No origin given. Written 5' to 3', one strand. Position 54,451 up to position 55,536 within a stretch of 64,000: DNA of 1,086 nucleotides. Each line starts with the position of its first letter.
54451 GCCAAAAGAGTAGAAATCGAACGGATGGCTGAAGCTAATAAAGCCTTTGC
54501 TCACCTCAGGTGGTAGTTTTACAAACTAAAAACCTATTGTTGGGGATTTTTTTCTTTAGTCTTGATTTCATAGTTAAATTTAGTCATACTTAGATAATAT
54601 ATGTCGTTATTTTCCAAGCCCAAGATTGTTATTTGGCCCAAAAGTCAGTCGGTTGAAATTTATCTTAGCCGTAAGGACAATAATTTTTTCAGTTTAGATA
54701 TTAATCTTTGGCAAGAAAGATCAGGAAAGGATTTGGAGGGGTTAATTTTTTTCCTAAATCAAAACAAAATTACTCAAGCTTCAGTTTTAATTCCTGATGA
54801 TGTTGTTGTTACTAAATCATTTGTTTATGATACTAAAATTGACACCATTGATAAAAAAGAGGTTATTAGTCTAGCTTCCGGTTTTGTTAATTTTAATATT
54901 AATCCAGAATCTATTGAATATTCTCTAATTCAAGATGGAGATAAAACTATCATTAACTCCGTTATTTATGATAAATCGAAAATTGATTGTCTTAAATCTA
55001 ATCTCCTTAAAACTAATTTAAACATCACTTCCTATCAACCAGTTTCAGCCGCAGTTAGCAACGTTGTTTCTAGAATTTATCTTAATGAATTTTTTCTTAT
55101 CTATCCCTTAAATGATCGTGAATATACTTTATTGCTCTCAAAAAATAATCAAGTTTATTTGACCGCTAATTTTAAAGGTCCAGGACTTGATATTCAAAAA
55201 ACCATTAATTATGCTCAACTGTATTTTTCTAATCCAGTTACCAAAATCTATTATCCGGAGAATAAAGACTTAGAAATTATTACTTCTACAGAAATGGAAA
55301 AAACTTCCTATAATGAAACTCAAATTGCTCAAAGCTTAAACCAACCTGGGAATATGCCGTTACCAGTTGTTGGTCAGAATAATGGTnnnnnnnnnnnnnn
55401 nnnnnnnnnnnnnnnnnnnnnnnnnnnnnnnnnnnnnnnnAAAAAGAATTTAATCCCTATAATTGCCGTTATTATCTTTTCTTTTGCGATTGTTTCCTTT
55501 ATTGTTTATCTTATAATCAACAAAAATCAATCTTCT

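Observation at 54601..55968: Unusual domain architecture: PilM/FtsA-like N-terminus, TM helix, LytR_C domain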

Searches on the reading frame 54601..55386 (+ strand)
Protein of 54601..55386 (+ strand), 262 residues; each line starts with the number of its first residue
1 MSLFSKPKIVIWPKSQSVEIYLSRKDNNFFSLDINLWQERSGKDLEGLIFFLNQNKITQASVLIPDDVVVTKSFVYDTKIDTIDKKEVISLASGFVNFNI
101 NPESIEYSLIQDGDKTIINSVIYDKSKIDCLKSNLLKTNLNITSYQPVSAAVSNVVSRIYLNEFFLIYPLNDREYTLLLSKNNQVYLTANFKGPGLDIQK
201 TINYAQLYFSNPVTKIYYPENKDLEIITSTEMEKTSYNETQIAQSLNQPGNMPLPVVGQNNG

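Call 12: search_solved_structures(query=A2, max_evalue=10, show_alignments=2)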
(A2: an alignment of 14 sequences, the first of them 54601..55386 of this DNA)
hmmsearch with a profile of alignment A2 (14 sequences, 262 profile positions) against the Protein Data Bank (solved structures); distinct sequences matched with E-value up to 10: 4.
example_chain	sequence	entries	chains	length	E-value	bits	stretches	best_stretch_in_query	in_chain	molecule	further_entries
3hdx_A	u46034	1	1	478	0.15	14.6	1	160-214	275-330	SusD superfamily protein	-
2bl7_A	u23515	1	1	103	0.36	13.4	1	172-236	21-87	ENTEROCINE A IMMUNITY PROTEIN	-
2koo_A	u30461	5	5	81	0.38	13.4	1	64-117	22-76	Acyl carrier protein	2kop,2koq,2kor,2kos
2cnr_A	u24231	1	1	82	0.42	13.2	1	64-117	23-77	ACYL CARRIER PROTEIN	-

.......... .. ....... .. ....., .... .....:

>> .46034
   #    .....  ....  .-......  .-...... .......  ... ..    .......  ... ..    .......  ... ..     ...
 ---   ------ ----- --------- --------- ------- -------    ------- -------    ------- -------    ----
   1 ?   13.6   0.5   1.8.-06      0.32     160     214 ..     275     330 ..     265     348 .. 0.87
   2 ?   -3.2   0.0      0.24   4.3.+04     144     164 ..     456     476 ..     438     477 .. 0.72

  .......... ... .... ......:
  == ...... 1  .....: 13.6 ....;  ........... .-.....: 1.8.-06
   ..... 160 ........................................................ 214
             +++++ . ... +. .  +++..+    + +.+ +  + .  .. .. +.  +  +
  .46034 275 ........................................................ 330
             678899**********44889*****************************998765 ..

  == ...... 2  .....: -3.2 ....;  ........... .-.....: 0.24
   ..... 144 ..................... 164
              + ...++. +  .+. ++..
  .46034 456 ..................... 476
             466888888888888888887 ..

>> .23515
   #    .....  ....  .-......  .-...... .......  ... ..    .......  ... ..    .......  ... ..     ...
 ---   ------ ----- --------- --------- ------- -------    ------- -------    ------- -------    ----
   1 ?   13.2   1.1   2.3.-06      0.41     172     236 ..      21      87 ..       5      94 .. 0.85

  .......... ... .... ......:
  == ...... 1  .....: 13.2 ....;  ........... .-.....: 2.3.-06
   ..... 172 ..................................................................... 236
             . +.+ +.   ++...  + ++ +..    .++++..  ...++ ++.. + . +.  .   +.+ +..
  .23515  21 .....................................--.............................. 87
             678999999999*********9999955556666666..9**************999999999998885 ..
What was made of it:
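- Tried and rejected: A sequence profile of the N-domain against PDB sequences gave only noise (best E 0.15, SusD; call 12).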

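Call 19: search_protein_representatives(alignment_id=A2)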
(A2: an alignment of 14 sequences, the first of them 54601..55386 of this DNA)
Query: 14 sequences, 262 profile positions. Proteins with E-value up to 0.001 (for the whole library): 35; up to 1e-10: 35; up to 1e-30: 26. The best 35 are listed.
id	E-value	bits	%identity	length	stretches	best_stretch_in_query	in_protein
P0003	4.3e-139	478.7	-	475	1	1-261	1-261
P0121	1.5e-94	332.7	-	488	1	1-260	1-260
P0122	8.5e-93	326.9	-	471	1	3-260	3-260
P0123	9.8e-89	313.6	-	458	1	1-261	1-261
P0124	3.0e-87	308.8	-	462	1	3-260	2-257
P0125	6.8e-83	294.5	-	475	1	1-261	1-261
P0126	1.3e-82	293.5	-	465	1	1-259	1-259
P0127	3.4e-80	285.6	-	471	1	1-258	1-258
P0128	1.7e-76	273.5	-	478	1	3-260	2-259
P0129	1.6e-74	267.0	-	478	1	1-260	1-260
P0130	3.7e-73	262.5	-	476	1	1-260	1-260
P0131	5.2e-73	262.1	-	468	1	5-260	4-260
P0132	2.7e-72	259.7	-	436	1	1-260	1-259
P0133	5.7e-72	258.7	-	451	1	1-261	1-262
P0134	1.3e-67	244.3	-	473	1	9-260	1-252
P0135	3.4e-67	243.0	-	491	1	3-260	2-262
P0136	2.7e-65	236.8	-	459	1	1-259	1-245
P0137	7.0e-63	228.9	-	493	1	3-260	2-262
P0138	7.8e-59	215.6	-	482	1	5-260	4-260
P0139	3.3e-57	210.3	-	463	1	3-260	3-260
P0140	1.1e-56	208.6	-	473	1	3-260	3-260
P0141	4.9e-40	154.0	-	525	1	3-259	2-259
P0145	2.8e-31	125.3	-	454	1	4-226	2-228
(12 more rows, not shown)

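Call 29: find_encoding_contigs(protein=P0141, flank=8000, max_places=2)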
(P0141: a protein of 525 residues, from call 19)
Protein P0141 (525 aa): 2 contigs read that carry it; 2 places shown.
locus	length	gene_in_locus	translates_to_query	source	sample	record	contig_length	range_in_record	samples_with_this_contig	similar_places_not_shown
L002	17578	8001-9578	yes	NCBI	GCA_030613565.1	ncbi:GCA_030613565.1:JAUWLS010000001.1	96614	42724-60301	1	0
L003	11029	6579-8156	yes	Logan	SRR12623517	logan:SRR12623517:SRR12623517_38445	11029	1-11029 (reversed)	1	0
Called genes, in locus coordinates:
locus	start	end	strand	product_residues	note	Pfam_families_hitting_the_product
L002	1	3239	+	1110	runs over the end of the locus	PF04563:RNA_pol_Rpb2_1 (weak), PF04561:RNA_pol_Rpb2_2, PF04565:RNA_pol_Rpb2_3, PF10385:RNA_pol_Rpb2_45, PF00562:RNA_pol_Rpb2_6, PF04560:RNA_pol_Rpb2_7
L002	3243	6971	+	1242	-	PF04997:RNA_pol_Rpb1_1, PF00623:RNA_pol_Rpb1_2, PF04983:RNA_pol_Rpb1_3, PF04998:RNA_pol_Rpb1_5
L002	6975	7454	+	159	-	PF00164:Ribosom_S12_S23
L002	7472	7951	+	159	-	PF00177:Ribosomal_S7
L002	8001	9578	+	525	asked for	PF13399:LytR_C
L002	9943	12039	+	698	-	PF00009:GTP_EFTU, PF22042:EF-G_D2, PF03144:GTP_EFTU_D2, PF14492:EFG_III, PF16658:RF3_C (weak), PF03764:EFG_IV, PF00679:EFG_C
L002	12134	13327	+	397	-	PF00009:GTP_EFTU, PF03144:GTP_EFTU_D2, PF03143:GTP_EFTU_D3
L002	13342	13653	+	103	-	PF00338:Ribosomal_S10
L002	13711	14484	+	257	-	PF00297:Ribosomal_L3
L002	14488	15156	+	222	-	PF00573:Ribosomal_L4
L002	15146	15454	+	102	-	PF00276:Ribosomal_L23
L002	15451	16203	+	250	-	PF00181:Ribosomal_L2_N, PF03947:Ribosomal_L2_C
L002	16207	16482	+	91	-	PF00203:Ribosomal_S19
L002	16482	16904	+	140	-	PF00237:Ribosomal_L22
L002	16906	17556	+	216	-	PF07650:KH_2, PF00189:Ribosomal_S3_C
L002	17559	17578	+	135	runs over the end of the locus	PF00252:Ribosomal_L16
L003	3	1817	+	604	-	?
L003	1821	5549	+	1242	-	PF04997:RNA_pol_Rpb1_1, PF00623:RNA_pol_Rpb1_2, PF04983:RNA_pol_Rpb1_3, PF04998:RNA_pol_Rpb1_5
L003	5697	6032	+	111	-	PF00164:Ribosom_S12_S23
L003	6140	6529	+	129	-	PF00177:Ribosomal_S7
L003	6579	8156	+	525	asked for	PF13399:LytR_C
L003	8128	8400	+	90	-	PF18910:DUF5665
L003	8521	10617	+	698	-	PF00009:GTP_EFTU, PF22042:EF-G_D2, PF03144:GTP_EFTU_D2, PF14492:EFG_III, PF16658:RF3_C (weak), PF03764:EFG_IV, PF00679:EFG_C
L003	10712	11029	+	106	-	?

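Call 30: find_encoding_contigs(protein=P0145, flank=8000, max_places=2)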
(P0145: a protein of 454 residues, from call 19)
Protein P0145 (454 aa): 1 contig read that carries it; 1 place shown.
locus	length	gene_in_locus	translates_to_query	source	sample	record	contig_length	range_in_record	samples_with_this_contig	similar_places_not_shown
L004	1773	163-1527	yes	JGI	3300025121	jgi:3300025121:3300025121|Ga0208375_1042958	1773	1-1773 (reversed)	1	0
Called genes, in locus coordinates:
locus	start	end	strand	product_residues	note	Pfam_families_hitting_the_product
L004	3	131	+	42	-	?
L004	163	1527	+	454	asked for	PF13399:LytR_C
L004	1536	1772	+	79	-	?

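Call 46: find_related_loci(query=A2, collection=genome_contigs, flank=7000)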
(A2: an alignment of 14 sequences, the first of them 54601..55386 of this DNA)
Query A2 (262 aa) in genome_contigs; peptide patterns used: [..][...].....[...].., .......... (x = any residue, [..] = any of these).
102 stretches matched a pattern; 61 encode a relative of the query (tblastn E <= 1e-3); 61 distinct loci.
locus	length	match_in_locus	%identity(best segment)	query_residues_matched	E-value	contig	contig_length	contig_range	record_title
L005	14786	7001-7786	85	1-262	1e-150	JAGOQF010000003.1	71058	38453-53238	Candidatus Shapirobacteria bacterium isolate Go_SlDig_bin_387 Go_SlDig_891_length_71058_cov_6.628724, whole genome shotg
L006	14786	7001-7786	84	1-262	6e-149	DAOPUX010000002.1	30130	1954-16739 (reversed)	MAG TPA_asm: Candidatus Woesebacteria bacterium isolate AMR_MDS_1407 NODE_1458_length_30130_cov_8.092170, whole genome s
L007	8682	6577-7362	79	1-262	7e-139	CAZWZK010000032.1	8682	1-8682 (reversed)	MAG TPA_asm: uncultured Gammaproteobacteria bacterium isolate SRP294416_co1_742 genome assembly, contig: NODE_18520_leng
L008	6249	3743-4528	78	1-262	1e-136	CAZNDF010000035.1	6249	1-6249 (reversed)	MAG TPA_asm: uncultured Gammaproteobacteria bacterium isolate SRP192927_co2_67 genome assembly, contig: NODE_28231_lengt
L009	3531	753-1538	73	1-262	1e-134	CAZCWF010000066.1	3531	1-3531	MAG TPA_asm: uncultured Gammaproteobacteria bacterium isolate SRP294416_co3_810 genome assembly, contig: NODE_72978_leng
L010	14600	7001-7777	71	1-259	1e-128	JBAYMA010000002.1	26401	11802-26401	MAG: Candidatus Shapirobacteria bacterium isolate SO_2016_LW1_28 scaffold01587_LW64-88_2016, whole genome shotgun sequen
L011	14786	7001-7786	72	1-262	2e-126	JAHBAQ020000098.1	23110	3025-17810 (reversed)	MAG: Candidatus Shapirobacteria bacterium isolate AQU-07 c_000000011960, whole genome shotgun sequence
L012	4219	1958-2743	71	1-262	5e-128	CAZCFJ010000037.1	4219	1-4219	MAG TPA_asm: uncultured Gammaproteobacteria bacterium isolate SRP089250_co1_26 genome assembly, contig: NODE_42850_lengt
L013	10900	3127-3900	70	1-258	3e-126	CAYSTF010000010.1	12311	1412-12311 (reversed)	MAG TPA_asm: uncultured Gammaproteobacteria bacterium isolate SRP263991_co3_231 genome assembly, contig: NODE_6572_lengt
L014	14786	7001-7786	72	1-262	5e-126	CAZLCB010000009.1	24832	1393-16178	MAG TPA_asm: uncultured Gammaproteobacteria bacterium isolate SRP239243_co1_273 genome assembly, contig: NODE_3033_lengt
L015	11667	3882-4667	72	1-262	2e-125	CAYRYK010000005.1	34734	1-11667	MAG TPA_asm: uncultured Gammaproteobacteria bacterium isolate SRP216815_co1_67 genome assembly, contig: NODE_1326_length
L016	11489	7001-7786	71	1-262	1e-123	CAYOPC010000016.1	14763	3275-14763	MAG TPA_asm: uncultured Gammaproteobacteria bacterium isolate SRP294416_co3_77 genome assembly, contig: NODE_7192_length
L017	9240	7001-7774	69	1-258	3e-123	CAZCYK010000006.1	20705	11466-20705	MAG TPA_asm: uncultured Gammaproteobacteria bacterium isolate SRP263991_co6_449 genome assembly, contig: NODE_2393_lengt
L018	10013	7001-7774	68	1-258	9e-121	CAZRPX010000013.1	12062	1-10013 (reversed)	MAG TPA_asm: uncultured Gammaproteobacteria bacterium isolate SRP263991_co4_303 genome assembly, contig: NODE_8227_lengt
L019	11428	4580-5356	68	1-258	2e-120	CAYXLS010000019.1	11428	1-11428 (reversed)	MAG TPA_asm: uncultured Gammaproteobacteria bacterium isolate SRP192927_co7_326 genome assembly, contig: NODE_11473_leng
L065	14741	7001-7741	41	3-249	2e-55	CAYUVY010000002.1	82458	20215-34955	MAG TPA_asm: uncultured Gammaproteobacteria bacterium isolate SRP298887_co1_124 genome assembly, contig: NODE_126_length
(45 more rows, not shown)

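Call 68: search_protein_families(library=pfam, proteins=[P0121, P0122, P0123, P0124, P0125, P0126, P0127, P0128, P0129, P0130], max_evalue=0.1)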
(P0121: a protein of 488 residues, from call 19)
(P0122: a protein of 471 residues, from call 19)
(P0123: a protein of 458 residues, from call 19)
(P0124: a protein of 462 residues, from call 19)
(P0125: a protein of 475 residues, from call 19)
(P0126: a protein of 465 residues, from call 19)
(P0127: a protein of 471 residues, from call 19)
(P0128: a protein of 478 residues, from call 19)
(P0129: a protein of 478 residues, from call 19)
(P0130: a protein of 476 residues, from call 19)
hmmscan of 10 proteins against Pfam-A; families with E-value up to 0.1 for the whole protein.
P0121 (488 aa): 2 families
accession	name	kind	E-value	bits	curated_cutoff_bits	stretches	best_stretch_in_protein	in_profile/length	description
PF13399.11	LytR_C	-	2.9e-07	31.7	22.2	1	349-418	2-70/86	LytR cell envelope-related transcriptional attenuator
PF19167.5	DUF5849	-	0.039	14.1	26.9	1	291-338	6-52/200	Family of unknown function (DUF5849)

P0122 (471 aa): 2 families
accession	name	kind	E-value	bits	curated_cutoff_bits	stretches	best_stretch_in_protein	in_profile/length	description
PF13399.11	LytR_C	-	2.1e-10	41.8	22.2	1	357-443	2-85/86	LytR cell envelope-related transcriptional attenuator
PF11104.14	PilM_2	-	0.061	12.7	27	1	56-186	61-204/340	Type IV pilus assembly protein PilM;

P0123 (458 aa): 2 families
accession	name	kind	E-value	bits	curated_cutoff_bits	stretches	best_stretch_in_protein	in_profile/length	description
PF13399.11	LytR_C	-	1.4e-06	29.6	22.2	1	347-409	2-63/86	LytR cell envelope-related transcriptional attenuator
PF17615.7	C166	-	0.0024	18.6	36.7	1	320-403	13-97/171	Family of unknown function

P0124 (462 aa): 1 family
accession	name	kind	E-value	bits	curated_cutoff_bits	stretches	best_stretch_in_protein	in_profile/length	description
PF13399.11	LytR_C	-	7.4e-10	40.1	22.2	1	349-421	2-74/86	LytR cell envelope-related transcriptional attenuator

P0125 (475 aa): 1 family
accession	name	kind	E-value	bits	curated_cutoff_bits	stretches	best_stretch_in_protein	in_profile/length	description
PF13399.11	LytR_C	-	1.1e-09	39.5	22.2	1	358-422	1-63/86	LytR cell envelope-related transcriptional attenuator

P0126 (465 aa): 1 family
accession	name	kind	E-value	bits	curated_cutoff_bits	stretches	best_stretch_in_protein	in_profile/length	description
PF13399.11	LytR_C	-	1.6e-07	32.6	22.2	1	362-447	2-84/86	LytR cell envelope-related transcriptional attenuator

P0127 (471 aa): 1 family
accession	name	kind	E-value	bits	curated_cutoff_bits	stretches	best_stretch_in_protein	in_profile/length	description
PF13399.11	LytR_C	-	5.3e-07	30.9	22.2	1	356-403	3-50/86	LytR cell envelope-related transcriptional attenuator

P0128 (478 aa): 2 families
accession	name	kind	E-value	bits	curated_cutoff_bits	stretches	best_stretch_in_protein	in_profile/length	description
PF13399.11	LytR_C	-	1.8e-08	35.6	22.2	1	358-411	3-56/86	LytR cell envelope-related transcriptional attenuator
PF06024.17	Orf78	-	0.092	13.5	29.4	0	273-317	45-90/101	Orf78 (ac78)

P0129 (478 aa): 1 family
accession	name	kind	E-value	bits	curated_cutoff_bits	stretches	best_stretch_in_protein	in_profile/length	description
PF13399.11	LytR_C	-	1.9e-08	35.6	22.2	1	368-436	1-65/86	LytR cell envelope-related transcriptional attenuator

P0130 (476 aa): 1 family
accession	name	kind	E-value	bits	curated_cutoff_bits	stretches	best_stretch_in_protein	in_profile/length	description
PF13399.11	LytR_C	-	3.4e-11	44.3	22.2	1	354-440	2-85/86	LytR cell envelope-related transcriptional attenuator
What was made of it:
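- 54601..55386 (+): Residues 1-262: cytoplasmic actin-like (ASKHA) domain, degenerate. Subdomains 1A + 1C(SHS2) + 2A; no 1B, no 2B, no phosphate-binding loops. Sub-threshold PilM_2 hit in register in one member (call 68).
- On PilM (PF11104): The best PilM_2 hit in 23 members is E 0.061 at 12.7 bits, against a cut-off of 27 (call 68).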

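Call 69: search_protein_families(library=pfam, proteins=[P0131, P0132, P0133, P0135, P0136, P0137, P0138, P0139, P0140, P0141], max_evalue=0.1)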
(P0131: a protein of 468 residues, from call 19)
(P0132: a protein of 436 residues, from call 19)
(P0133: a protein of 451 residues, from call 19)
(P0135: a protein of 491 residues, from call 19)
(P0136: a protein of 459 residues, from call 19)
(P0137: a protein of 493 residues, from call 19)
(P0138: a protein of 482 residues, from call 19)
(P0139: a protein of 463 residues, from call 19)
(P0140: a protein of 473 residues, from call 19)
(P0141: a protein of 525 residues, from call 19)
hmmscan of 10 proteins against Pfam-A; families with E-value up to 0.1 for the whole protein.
P0131 (468 aa): 1 family
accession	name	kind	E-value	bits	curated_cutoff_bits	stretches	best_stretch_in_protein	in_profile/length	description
PF13399.11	LytR_C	-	1.9e-08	35.6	22.2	1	353-440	2-85/86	LytR cell envelope-related transcriptional attenuator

P0132 (436 aa): 2 families
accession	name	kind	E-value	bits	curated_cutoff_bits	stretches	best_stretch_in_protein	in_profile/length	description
PF13399.11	LytR_C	-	5e-07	31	22.2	1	330-373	2-45/86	LytR cell envelope-related transcriptional attenuator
PF06517.16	Orthopox_A43R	-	0.052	13.8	27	0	63-128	73-137/195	Orthopoxvirus A43R protein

P0133 (451 aa): 1 family
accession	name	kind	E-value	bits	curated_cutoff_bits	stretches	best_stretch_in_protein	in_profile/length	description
PF13399.11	LytR_C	-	1.2e-06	29.8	22.2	1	349-397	2-52/86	LytR cell envelope-related transcriptional attenuator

P0135 (491 aa): 2 families
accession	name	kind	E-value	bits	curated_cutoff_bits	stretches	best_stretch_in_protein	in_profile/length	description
PF13399.11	LytR_C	-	3.3e-05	25.2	22.2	1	387-469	3-82/86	LytR cell envelope-related transcriptional attenuator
PF17279.8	DUF5344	-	0.061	14.3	27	0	405-462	13-72/87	Family of unknown function (DUF5344)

P0136 (459 aa): 2 families
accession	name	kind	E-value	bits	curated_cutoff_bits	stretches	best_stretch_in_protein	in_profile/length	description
PF13399.11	LytR_C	-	9.8e-09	36.5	22.2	1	351-433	2-83/86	LytR cell envelope-related transcriptional attenuator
PF06864.17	PAP_PilO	-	0.046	13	26.7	1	282-408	165-284/419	Pilin accessory protein (PilO)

P0137 (493 aa): 2 families
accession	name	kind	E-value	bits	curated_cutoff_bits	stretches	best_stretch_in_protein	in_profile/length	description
PF13399.11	LytR_C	-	9e-08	33.4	22.2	1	379-465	3-85/86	LytR cell envelope-related transcriptional attenuator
PF18784.6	CRM1_repeat_2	-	0.039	14.1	30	1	55-83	21-49/68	CRM1 / Exportin repeat 2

P0138 (482 aa): 1 family
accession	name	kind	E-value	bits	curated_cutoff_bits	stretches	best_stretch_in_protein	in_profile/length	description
PF13399.11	LytR_C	-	6.2e-08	33.9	22.2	1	351-438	3-85/86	LytR cell envelope-related transcriptional attenuator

P0139 (463 aa): 1 family
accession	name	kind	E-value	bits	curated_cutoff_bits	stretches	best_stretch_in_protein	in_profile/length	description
PF13399.11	LytR_C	-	2.8e-06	28.6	22.2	1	349-410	2-62/86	LytR cell envelope-related transcriptional attenuator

P0140 (473 aa): 1 family
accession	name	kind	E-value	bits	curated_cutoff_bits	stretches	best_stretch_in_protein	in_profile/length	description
PF13399.11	LytR_C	-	1.3e-06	29.6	22.2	1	365-410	4-49/86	LytR cell envelope-related transcriptional attenuator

P0141 (525 aa): 3 families
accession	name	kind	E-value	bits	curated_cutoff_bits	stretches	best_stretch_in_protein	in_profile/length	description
PF13399.11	LytR_C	-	5.3e-09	37.3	22.2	1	413-500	2-85/86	LytR cell envelope-related transcriptional attenuator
PF06087.18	Tyr-DNA_phospho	-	0.02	14.2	22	1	92-194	35-134/445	Tyrosyl-DNA phosphodiesterase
PF24450.1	DUF7566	-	0.059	13.4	27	0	32-134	97-199/336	Family of unknown function (DUF7566)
